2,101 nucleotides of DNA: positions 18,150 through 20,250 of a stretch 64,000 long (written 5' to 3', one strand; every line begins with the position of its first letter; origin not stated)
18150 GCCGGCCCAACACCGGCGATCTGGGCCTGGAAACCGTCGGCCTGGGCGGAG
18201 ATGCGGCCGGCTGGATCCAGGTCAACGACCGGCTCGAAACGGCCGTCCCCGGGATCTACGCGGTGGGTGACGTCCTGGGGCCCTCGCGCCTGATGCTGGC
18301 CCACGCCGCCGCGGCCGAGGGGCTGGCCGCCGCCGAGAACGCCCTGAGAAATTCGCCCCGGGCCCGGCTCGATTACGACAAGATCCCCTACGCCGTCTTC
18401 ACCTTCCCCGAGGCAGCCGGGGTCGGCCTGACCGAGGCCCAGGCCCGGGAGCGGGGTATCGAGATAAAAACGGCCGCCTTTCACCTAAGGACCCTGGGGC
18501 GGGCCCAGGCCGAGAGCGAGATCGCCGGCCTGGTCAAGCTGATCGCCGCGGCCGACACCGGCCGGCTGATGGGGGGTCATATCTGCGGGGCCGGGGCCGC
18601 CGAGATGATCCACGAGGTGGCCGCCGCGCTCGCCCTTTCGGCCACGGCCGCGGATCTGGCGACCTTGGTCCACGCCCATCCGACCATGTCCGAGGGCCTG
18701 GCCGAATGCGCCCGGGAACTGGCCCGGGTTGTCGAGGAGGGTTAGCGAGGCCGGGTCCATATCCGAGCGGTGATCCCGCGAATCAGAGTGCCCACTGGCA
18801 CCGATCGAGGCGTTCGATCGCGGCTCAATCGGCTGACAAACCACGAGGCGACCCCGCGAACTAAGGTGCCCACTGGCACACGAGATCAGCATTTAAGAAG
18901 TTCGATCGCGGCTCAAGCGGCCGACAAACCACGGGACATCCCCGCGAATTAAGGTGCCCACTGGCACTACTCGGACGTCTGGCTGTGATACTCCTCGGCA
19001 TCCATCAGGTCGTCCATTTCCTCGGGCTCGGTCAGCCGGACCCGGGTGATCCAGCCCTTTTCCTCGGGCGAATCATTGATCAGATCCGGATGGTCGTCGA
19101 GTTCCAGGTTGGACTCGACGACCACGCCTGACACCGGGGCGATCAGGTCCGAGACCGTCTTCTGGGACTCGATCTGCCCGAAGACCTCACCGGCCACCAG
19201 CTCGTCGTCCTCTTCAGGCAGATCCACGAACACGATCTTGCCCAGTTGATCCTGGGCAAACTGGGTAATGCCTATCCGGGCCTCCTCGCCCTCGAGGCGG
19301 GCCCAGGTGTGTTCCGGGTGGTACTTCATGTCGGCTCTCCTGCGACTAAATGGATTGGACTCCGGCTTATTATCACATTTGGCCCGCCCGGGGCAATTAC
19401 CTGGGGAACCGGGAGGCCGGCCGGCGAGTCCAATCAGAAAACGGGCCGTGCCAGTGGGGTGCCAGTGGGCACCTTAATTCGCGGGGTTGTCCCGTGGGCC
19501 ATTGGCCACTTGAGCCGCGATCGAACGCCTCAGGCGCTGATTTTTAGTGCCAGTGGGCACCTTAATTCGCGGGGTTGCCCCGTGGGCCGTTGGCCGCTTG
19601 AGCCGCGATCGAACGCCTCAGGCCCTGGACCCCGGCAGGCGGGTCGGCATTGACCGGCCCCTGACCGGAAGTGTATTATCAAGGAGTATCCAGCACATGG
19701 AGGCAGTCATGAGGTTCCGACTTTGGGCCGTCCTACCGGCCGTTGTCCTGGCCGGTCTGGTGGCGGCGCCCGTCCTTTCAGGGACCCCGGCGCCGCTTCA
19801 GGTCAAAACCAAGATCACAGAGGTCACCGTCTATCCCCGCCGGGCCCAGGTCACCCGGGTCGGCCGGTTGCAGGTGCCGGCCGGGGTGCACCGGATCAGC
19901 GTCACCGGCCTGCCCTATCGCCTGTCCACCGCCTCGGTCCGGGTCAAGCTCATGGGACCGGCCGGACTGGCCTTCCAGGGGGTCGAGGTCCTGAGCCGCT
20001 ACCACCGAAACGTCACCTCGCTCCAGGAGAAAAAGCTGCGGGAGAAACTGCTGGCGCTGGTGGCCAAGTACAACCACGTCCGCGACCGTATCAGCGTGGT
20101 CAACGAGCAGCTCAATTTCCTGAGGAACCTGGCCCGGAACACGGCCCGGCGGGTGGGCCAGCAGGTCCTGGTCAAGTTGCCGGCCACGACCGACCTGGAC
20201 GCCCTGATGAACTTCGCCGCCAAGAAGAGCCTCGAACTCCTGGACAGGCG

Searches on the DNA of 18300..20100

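Call 8: search_rna_families(source=window, start=18300, end=20100, threshold=evalue, max_evalue=1)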
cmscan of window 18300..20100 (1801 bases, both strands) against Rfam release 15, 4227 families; matches with E-value up to 1: 2.
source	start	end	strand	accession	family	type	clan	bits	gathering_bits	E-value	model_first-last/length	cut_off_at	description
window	19746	19814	-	RF00620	HCV_ARF_SL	Cis-reg;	-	20.9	42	0.6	48-116/136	no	Hepatitis C alternative reading frame stem-loop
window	19084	19147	+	RF02919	ilvB-OMG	Cis-reg;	-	20.4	95.9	0.0033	138-203/209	no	ilvB-OMG RNA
